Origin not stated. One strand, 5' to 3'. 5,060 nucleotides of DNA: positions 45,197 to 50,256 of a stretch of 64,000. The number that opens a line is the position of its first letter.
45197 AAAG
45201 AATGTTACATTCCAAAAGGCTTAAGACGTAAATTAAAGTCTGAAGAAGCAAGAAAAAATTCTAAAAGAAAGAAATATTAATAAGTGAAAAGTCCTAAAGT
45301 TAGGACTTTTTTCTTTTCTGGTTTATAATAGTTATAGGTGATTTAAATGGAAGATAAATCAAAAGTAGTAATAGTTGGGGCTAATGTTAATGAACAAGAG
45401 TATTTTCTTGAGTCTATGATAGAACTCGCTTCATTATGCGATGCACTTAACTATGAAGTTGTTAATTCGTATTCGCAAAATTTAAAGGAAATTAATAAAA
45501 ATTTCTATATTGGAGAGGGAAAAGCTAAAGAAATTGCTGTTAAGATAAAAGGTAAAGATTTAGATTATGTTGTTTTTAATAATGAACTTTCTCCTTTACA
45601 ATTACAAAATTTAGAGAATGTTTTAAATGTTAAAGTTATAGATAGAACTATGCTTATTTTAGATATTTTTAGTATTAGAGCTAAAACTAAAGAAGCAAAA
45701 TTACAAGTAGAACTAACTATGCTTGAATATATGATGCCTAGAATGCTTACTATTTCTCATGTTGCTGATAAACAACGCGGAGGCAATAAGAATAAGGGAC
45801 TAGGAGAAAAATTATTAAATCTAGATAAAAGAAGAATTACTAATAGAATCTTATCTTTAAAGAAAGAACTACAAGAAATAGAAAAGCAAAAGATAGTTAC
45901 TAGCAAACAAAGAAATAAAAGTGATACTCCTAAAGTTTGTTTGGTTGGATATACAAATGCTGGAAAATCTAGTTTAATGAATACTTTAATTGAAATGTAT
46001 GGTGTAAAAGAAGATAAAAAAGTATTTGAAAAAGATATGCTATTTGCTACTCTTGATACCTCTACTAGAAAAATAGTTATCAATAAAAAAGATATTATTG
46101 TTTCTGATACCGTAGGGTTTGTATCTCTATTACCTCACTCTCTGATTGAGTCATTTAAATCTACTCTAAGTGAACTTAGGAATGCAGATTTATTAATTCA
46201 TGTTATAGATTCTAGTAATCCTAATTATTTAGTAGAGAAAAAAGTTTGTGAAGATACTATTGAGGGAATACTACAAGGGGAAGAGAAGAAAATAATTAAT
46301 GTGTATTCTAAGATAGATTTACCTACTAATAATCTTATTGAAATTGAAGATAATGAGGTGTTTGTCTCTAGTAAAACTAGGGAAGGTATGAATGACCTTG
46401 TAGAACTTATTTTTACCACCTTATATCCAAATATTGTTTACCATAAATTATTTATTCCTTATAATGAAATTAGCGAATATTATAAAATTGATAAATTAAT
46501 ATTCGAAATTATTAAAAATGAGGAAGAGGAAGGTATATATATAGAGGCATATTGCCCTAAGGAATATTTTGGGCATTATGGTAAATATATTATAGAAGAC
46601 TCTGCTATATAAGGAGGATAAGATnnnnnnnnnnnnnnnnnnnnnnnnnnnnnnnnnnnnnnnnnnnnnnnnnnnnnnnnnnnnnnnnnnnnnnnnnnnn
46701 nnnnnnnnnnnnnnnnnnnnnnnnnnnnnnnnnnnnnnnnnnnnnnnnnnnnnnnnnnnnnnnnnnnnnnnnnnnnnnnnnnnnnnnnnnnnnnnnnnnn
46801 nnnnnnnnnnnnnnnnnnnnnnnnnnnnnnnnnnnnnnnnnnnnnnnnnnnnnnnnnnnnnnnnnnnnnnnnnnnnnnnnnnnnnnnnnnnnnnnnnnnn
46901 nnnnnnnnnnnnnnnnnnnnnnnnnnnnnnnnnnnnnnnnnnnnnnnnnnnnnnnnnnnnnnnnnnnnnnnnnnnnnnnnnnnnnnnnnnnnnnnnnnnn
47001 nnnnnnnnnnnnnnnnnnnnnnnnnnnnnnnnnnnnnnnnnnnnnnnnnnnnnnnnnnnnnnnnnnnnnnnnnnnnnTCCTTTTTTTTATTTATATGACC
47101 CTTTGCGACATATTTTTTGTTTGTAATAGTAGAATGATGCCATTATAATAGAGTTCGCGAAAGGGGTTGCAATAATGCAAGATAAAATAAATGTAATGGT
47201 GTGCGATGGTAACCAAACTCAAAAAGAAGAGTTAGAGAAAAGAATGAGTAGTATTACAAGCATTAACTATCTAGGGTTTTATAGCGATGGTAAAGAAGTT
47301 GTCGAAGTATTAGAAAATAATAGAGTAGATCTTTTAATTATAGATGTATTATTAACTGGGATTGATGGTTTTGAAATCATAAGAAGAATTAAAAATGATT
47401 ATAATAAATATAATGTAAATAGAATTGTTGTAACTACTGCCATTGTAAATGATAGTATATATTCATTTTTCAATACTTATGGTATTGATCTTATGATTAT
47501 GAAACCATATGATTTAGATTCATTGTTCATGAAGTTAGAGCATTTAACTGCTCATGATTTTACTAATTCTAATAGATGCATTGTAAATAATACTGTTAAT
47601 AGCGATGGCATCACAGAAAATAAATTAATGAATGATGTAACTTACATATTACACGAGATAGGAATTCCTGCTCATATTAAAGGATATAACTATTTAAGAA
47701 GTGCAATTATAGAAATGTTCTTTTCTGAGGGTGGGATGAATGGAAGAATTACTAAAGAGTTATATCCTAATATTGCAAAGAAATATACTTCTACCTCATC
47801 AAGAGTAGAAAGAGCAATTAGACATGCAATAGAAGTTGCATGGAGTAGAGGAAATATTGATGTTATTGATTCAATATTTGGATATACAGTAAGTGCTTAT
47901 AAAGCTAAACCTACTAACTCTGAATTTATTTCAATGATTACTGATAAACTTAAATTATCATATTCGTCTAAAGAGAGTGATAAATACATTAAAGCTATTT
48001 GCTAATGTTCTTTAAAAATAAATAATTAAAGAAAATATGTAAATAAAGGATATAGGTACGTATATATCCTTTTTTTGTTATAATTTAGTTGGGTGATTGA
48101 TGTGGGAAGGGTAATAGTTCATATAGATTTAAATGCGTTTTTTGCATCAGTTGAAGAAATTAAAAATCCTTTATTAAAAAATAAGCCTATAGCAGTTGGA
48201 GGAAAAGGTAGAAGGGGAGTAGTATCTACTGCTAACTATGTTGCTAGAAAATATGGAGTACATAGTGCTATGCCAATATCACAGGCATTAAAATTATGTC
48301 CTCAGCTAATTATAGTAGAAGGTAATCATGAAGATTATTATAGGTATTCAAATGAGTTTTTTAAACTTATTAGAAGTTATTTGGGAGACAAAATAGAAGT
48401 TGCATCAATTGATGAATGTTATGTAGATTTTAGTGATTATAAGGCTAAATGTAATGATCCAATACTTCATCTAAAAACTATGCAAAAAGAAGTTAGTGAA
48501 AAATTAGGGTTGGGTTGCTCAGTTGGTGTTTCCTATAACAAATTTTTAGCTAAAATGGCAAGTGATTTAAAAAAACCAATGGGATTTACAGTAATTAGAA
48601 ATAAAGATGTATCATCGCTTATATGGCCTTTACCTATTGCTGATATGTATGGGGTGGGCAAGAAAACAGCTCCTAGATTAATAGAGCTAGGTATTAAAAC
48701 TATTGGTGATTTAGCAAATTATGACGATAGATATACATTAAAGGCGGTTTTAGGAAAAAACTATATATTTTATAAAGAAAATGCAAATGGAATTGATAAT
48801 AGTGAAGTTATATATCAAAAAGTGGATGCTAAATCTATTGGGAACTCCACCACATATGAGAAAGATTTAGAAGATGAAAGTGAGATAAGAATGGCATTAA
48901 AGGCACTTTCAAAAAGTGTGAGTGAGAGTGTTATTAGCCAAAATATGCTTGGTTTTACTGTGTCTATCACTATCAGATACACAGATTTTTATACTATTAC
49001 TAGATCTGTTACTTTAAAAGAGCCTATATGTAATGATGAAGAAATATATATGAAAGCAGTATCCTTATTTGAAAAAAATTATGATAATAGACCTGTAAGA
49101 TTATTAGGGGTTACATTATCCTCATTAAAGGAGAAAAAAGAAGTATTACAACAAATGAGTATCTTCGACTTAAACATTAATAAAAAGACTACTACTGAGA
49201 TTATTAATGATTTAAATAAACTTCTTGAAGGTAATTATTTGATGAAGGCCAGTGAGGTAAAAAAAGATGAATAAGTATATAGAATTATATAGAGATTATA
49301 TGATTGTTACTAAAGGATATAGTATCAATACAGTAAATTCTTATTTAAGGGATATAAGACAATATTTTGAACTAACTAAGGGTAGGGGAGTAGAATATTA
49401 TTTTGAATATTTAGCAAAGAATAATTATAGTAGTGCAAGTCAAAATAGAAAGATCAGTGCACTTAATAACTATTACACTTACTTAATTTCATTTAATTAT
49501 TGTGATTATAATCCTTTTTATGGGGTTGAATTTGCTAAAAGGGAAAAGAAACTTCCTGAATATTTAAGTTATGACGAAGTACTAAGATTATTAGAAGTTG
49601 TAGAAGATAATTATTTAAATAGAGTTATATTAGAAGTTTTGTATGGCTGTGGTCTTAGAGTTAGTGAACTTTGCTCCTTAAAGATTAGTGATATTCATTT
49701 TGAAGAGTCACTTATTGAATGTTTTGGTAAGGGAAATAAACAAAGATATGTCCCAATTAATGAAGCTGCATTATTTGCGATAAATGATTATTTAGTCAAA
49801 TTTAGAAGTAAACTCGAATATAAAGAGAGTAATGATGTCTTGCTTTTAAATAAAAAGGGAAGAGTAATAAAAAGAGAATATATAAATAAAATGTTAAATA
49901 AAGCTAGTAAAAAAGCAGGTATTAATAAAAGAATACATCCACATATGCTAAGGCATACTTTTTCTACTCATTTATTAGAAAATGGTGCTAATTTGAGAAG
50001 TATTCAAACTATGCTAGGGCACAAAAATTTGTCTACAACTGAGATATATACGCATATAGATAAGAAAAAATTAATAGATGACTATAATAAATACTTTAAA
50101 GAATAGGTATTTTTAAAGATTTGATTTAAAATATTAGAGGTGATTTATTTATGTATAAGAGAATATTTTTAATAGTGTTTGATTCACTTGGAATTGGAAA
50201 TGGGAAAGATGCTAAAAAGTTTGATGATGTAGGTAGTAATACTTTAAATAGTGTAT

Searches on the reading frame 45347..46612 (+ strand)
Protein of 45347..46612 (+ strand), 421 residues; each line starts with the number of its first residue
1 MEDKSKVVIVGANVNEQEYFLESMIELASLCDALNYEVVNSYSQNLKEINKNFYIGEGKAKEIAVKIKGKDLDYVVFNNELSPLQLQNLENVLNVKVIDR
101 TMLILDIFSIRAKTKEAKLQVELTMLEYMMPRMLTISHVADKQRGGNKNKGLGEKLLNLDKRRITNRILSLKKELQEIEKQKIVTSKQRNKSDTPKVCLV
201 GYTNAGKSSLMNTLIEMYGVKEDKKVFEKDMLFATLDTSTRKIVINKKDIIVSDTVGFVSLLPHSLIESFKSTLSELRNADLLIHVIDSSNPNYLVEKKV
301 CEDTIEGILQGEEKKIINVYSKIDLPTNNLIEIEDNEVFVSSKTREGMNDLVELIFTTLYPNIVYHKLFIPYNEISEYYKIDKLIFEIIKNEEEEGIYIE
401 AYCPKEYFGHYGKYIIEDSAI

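Call 5: search_protein_families(library=pfam, proteins=[window:45347-46612:+])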
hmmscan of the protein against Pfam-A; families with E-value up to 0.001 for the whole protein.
window:45347-46612:+ (421 aa): 5 families
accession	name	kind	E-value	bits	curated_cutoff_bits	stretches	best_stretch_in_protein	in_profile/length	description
PF13167.11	GTP-bdg_N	-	8.3e-30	103.7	25.4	1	22-108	2-88/89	GTP-binding GTPase N-terminal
PF16360.10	GTP-bdg_M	-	3.5e-20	72.8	29.5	1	111-189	1-79/79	GTP-binding GTPase Middle Region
PF01926.29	MMR_HSR1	-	6.3e-18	65.4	21.9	1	196-322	1-113/113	50S ribosome-binding GTPase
PF02421.24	FeoB_N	-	2.3e-05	24.4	27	1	196-292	2-91/156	Ferrous iron transport protein B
PF00009.33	GTP_EFTU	-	0.00094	19.2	26.5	0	195-356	4-166/188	Elongation factor Tu GTP binding domain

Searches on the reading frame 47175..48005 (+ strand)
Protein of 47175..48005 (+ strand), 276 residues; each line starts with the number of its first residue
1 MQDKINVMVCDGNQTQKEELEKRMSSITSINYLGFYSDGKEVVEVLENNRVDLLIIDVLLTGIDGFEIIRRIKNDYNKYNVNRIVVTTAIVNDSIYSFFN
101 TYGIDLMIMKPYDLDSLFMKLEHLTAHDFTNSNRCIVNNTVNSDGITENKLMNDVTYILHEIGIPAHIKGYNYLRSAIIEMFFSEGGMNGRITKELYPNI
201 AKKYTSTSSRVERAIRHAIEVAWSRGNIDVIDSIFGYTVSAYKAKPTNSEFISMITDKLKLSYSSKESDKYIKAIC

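Call 5: search_protein_families(library=pfam, proteins=[window:47175-48005:+])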
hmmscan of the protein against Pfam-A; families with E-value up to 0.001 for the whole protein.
window:47175-48005:+ (276 aa): 2 families
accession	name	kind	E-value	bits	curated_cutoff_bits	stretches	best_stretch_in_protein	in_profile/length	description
PF08769.17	Spo0A_C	-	7.7e-41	138.8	25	1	155-259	1-104/104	Sporulation initiation factor Spo0A C terminal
PF00072.30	Response_reg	-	1.4e-13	51.4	30.2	1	7-120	1-109/111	Response regulator receiver domain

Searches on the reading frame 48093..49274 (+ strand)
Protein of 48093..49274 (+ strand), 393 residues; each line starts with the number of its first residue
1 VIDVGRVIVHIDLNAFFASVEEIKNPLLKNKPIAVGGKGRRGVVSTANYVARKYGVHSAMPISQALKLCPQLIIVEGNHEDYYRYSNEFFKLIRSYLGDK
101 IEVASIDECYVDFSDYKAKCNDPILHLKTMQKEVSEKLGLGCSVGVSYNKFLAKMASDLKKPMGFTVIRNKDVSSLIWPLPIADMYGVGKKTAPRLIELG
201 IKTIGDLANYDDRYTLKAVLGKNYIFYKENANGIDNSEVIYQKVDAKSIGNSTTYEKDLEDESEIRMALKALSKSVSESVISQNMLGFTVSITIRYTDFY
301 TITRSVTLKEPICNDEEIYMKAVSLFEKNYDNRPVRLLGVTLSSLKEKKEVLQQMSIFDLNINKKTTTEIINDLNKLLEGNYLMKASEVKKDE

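Call 5: search_protein_families(library=pfam, proteins=[window:48093-49274:+])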
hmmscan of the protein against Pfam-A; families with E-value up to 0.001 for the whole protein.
window:48093-49274:+ (393 aa): 5 families
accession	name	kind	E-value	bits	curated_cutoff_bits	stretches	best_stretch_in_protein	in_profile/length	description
PF00817.25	IMS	-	8.2e-52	175.5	23.2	1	11-158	1-148/148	impB/mucB/samB family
PF11799.13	IMS_C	-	7.1e-28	97.6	20.7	1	247-355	2-107/109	impB/mucB/samB family C-terminal domain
PF11798.14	IMS_HHH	-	2.6e-09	37.2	24.4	1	171-201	2-32/32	IMS family HHH motif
PF21999.2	IMS_HHH_1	-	0.0003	21.6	27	0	186-222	4-39/53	DNA polymerase-iota, thumb domain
PF10391.15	DNA_pol_lambd_f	-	0.00072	19.8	29.8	0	186-210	7-31/51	Fingers domain of DNA polymerase lambda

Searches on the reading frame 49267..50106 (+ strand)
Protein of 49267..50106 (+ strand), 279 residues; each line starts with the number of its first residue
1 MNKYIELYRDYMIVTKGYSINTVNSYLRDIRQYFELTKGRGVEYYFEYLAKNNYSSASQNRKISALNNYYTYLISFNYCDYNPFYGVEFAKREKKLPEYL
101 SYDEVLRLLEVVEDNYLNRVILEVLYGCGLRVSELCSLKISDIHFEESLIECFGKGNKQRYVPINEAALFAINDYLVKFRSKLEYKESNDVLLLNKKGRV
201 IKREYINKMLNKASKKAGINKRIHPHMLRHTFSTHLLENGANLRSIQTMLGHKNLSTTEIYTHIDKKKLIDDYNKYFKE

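Call 5: search_protein_families(library=pfam, proteins=[window:49267-50106:+])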
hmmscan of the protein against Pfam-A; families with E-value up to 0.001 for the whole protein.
window:49267-50106:+ (279 aa): 3 families
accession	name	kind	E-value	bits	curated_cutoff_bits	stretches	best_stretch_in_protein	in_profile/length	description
PF00589.27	Phage_integrase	-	3.8e-51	173.7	27.1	1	99-267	2-171/172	Phage integrase family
PF02899.23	Phage_int_SAM_1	-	3.8e-10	40.3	22.3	1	5-75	1-81/83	Phage integrase, N-terminal SAM-like domain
PF13495.12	Phage_int_SAM_4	-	1.6e-05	25.7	27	1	11-74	8-79/85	Phage integrase, N-terminal SAM-like domain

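Call 8: search_protein_families(library=ncbifam, proteins=[window:49267-50106:+])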
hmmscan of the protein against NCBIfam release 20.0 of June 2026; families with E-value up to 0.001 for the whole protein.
window:49267-50106:+ (279 aa): 13 families
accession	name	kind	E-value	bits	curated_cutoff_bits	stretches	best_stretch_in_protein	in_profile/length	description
TIGR02225.1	recomb_XerD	equivalog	8.7e-83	278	329.6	1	8-277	3-287/290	site-specific tyrosine recombinase XerD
TIGR02224.1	recomb_XerC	equivalog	4e-81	272.6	335.15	1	8-277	3-290/295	tyrosine recombinase XerC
NF001399.0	PRK00283.1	subfamily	7.9e-78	261.7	279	1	3-275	7-294/300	tyrosine recombinase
NF040815.2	recomb_XerA_Arch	equivalog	1.8e-67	227.7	220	1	8-272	3-262/263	site-specific tyrosine recombinase/integron integrase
NF002331.0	PRK01287.1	subfamily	2.6e-48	164.8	371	1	52-268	93-316/365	site-specific tyrosine recombinase XerC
TIGR02249.1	integrase_gron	subfamily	1.2e-45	156.2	265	2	13-180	9-181/315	integron integrase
NF003462.0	PRK05084.1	equivalog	2.8e-30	105.3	267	1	120-273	199-353/360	tyrosine recombinase XerS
NF011946.0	PRK15417.1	equivalog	1.2e-27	97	435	2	207-266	258-317/337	integron integrase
NF007370.0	PRK09870.1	subfamily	6.1e-21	75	221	1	95-265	8-180/200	tyrosine-type DNA invertase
NF007371.0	PRK09871.1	subfamily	3.4e-17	62.6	222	1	122-264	32-174/198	tyrosine-type DNA invertase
NF002685.0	PRK02436.1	equivalog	1.2e-12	48.2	178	1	12-262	8-244/245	site-specific tyrosine recombinase XerD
NF040693.1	recomb_GmtY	equivalog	2.6e-07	30.3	340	1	198-268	362-436/441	gamma-mobile-trio recombinase GmtY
NF041502.1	integrase_1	equivalog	9.1e-05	21.4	350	1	188-264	284-360/484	site-specific integrase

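Call 40: search_solved_structures(query=window:49267-50106:+, show_alignments=2, max_evalue=1e-20)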
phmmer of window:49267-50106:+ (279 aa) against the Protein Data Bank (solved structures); distinct sequences matched with E-value up to 1e-20: 6.
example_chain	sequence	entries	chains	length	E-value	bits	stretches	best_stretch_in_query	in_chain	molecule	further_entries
1a0p_A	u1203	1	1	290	1e-41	146.8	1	5-269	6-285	SITE-SPECIFIC RECOMBINASE XERD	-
4a8e_A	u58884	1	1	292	8e-40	140.6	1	6-271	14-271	PROBABLE TYROSINE RECOMBINASE XERC-LIKE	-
5hxy_A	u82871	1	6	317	4.2e-39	138.2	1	35-275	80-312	Tyrosine recombinase XerA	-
5dcf_A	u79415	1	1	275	7.5e-34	121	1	117-269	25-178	Tyrosine recombinase XerD,DNA translocase FtsK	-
9i5v_14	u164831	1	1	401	5.9e-32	114.8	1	43-276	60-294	Ribosome-associated translation inhibitor RaiA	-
2a3v_A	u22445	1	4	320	7.2e-29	104.7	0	194-264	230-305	site-specific recombinase IntI4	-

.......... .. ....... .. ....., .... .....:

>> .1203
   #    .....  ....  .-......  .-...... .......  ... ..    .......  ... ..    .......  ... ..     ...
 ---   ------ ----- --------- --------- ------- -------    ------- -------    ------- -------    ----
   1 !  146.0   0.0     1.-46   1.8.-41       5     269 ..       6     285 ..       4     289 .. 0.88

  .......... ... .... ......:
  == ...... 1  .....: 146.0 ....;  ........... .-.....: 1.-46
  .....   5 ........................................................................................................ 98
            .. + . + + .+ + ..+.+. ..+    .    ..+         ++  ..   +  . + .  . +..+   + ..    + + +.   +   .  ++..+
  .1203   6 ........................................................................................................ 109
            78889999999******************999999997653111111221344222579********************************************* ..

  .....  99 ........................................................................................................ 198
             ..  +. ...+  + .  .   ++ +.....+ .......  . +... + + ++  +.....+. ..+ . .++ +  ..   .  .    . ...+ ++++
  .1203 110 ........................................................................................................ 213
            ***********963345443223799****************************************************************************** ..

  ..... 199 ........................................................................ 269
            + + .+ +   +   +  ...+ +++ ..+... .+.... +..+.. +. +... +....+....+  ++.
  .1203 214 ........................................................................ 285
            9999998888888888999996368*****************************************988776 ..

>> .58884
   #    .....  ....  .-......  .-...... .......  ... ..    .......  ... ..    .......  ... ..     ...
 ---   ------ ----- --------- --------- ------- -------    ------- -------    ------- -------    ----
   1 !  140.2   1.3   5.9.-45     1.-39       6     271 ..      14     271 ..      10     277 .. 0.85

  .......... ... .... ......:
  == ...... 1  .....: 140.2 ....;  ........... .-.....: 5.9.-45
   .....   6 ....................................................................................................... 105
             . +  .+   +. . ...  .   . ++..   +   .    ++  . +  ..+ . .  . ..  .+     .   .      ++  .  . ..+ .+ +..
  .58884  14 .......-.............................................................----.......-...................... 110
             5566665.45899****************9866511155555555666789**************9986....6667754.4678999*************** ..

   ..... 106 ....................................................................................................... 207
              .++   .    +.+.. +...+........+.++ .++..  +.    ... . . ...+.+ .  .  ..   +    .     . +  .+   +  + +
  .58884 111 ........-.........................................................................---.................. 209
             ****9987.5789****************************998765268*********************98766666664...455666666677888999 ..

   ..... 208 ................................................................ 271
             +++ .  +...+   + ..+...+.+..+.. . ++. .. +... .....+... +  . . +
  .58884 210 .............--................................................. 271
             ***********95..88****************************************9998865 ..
